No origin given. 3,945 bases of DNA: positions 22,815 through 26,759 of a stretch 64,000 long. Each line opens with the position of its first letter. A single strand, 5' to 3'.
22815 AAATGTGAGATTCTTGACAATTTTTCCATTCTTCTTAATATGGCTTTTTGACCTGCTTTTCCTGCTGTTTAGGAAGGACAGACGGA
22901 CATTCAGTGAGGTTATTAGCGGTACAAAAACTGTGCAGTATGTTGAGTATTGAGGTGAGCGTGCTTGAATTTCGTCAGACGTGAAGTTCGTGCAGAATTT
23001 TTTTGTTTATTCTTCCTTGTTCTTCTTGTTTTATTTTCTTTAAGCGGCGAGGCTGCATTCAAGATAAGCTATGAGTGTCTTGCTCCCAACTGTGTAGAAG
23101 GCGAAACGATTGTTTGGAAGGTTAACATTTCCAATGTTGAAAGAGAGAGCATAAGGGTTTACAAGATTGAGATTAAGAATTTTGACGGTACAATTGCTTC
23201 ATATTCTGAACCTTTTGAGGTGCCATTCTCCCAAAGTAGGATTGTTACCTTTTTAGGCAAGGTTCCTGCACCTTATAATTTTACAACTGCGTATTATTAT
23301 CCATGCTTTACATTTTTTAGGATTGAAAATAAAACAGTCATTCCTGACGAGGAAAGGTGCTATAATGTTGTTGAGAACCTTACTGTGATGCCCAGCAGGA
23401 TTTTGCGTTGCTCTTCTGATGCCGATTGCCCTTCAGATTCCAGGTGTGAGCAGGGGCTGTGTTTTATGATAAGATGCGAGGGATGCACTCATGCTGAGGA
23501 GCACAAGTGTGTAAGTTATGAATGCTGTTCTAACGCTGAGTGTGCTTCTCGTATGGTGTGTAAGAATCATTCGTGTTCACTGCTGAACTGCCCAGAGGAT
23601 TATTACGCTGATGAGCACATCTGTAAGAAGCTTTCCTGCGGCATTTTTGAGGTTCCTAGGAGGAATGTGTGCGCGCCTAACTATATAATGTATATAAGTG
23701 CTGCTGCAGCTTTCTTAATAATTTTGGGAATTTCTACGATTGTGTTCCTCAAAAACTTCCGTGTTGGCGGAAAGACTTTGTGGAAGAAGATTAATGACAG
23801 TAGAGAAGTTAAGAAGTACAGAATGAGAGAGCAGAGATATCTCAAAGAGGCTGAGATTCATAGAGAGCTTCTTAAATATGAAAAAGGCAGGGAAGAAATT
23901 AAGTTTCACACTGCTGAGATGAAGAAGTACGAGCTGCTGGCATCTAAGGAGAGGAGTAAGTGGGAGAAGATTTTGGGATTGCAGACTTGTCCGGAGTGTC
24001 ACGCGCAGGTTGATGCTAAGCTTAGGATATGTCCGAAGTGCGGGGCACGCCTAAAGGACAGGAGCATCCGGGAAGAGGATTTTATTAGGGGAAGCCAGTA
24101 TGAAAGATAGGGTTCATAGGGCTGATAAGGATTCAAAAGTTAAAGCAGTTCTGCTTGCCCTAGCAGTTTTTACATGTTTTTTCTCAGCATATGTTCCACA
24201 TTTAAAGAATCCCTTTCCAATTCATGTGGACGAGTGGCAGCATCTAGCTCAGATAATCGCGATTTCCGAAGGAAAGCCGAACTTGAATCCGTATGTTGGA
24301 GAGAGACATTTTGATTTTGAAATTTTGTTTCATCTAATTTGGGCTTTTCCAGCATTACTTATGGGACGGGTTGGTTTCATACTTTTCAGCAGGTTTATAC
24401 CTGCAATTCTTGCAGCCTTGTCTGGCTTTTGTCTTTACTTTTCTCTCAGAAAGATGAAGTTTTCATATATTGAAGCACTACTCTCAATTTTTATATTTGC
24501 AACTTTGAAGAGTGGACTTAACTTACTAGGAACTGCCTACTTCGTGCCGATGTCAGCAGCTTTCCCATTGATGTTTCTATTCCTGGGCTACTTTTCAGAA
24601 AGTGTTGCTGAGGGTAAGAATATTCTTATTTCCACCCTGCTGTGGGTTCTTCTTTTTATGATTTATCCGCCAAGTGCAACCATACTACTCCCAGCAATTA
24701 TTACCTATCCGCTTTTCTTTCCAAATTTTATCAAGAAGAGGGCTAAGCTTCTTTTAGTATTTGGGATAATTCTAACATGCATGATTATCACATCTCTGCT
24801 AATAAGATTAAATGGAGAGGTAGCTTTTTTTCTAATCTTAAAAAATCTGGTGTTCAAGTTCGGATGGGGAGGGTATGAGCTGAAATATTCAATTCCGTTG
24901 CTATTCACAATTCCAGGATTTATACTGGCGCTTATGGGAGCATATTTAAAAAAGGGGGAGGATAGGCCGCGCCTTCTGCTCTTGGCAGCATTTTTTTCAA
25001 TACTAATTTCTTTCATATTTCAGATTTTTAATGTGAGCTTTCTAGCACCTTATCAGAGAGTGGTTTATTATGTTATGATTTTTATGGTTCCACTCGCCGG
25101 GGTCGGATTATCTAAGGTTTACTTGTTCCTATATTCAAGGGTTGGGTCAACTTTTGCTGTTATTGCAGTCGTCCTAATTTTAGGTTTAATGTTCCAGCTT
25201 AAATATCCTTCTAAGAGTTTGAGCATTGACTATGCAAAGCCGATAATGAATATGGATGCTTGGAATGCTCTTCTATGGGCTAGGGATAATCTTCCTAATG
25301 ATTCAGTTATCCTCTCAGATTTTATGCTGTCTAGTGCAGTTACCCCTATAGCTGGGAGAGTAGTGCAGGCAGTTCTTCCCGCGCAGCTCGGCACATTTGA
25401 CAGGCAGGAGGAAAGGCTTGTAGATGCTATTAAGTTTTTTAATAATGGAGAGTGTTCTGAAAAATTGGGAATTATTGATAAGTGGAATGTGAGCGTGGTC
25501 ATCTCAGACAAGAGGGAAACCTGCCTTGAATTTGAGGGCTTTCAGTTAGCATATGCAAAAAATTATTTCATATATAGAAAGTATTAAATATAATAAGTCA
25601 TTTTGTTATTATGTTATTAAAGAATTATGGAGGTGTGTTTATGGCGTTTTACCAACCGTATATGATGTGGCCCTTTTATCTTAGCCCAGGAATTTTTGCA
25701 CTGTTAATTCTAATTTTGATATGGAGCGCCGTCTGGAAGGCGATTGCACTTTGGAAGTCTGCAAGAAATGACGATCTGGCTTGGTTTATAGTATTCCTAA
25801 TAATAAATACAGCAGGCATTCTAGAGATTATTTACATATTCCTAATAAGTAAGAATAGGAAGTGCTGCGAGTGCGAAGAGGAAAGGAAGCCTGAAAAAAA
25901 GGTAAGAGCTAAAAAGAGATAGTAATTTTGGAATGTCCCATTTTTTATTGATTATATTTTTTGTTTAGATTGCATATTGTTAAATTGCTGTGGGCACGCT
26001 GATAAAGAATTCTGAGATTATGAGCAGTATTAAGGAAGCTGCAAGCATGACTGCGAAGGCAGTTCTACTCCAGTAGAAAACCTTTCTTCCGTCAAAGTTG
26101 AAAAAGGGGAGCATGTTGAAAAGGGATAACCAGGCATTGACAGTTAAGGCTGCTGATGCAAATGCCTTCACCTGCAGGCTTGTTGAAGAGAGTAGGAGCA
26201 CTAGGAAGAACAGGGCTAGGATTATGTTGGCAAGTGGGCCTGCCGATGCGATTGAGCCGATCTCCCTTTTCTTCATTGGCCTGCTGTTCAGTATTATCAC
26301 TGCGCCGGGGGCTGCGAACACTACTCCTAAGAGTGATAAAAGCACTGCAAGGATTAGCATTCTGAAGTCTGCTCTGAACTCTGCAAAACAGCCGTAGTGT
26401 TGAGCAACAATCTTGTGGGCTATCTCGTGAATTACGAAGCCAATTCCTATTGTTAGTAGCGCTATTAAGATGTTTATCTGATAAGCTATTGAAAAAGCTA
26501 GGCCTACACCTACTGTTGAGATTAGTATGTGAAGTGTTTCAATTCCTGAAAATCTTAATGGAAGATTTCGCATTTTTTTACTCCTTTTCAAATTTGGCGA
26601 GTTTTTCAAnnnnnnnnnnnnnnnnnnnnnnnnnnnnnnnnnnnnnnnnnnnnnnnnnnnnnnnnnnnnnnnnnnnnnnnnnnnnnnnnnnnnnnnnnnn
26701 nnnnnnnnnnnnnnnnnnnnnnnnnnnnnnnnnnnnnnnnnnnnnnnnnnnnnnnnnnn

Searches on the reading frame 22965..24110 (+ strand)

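Call 81: search_protein_families(library=pfam, proteins=[window:22965-24110:+], max_evalue=0.01)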
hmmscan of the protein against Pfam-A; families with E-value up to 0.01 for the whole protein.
window:22965-24110:+ (381 aa): 6 families
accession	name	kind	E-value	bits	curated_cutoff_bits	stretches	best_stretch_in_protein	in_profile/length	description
PF24463.1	DUF7577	-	9.1e-05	22.4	28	1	341-363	4-26/27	Domain of unknown function (DUF7577)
PF13240.11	Zn_Ribbon_1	-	9.5e-05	22.5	25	1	342-363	2-23/23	zinc-ribbon domain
PF24460.1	DUF7575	-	0.00036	20.3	28.5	1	340-363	4-27/28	Domain of unknown function (DUF7575)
PF13248.11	Zn_ribbon_3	-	0.0023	17.8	27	1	340-363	3-26/26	zinc-ribbon domain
PF23416.1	DUF7107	-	0.003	18.3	24.6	1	148-167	28-47/48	Domain of unknown function (DUF7107)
PF10571.15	UPF0547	-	0.0089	16.6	29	0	341-360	2-21/26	Uncharacterised protein family UPF0547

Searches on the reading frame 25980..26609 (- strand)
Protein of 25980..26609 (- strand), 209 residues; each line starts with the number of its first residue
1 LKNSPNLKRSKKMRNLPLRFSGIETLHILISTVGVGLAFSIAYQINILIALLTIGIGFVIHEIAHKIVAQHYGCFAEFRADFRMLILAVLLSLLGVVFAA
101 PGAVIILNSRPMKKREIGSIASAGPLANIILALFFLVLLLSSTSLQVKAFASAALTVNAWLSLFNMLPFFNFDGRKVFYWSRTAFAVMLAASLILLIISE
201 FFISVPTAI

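Call 81: search_protein_families(library=pfam, proteins=[window:25980-26609:-], max_evalue=0.01)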
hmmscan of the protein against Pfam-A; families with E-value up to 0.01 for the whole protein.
window:25980-26609:- (209 aa): 1 family
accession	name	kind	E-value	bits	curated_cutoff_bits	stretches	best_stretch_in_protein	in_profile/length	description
PF02163.28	Peptidase_M50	-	1.5e-08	34.7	27.2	1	50-142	2-103/221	Peptidase family M50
